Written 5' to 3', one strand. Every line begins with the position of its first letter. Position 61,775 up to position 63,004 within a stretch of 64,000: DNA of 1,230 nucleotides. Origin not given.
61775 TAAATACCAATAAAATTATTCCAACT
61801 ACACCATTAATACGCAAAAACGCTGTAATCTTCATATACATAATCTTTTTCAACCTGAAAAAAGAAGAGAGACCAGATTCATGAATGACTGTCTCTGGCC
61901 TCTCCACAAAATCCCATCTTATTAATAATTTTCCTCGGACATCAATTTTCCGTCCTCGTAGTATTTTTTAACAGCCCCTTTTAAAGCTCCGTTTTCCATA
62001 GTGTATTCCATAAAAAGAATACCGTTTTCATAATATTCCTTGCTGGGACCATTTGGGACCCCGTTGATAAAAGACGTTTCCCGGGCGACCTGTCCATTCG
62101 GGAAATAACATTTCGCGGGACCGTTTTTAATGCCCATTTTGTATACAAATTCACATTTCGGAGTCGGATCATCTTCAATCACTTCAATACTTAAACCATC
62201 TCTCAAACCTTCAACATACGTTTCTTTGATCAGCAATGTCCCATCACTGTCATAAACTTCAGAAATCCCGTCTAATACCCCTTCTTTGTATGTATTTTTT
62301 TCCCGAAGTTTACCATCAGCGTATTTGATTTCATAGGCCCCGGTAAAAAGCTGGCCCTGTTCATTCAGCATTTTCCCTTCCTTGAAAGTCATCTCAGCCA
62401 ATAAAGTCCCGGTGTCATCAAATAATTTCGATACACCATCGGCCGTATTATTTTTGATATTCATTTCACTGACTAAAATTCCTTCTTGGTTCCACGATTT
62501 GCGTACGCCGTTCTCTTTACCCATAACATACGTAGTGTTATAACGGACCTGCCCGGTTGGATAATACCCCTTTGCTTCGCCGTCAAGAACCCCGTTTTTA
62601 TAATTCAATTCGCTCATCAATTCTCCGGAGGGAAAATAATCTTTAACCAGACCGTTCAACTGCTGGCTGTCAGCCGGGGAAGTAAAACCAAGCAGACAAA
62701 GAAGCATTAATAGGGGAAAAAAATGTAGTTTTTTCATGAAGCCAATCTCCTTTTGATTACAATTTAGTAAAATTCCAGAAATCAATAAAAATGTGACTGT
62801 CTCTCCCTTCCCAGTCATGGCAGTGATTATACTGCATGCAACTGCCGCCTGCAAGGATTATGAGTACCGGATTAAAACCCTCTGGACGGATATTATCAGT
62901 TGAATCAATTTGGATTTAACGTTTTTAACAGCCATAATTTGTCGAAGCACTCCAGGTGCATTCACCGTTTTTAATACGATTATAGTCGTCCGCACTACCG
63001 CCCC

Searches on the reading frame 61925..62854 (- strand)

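Call 69: search_protein_families(library=pfam, proteins=[window:61925-62854:-], max_evalue=0.00001)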
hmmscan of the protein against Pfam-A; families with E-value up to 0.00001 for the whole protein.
window:61925-62854:- (310 aa): 1 family
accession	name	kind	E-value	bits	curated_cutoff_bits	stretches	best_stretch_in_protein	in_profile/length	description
PF07661.19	MORN_2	-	3.1e-39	128.8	29.6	0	66-87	1-22/22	MORN repeat variant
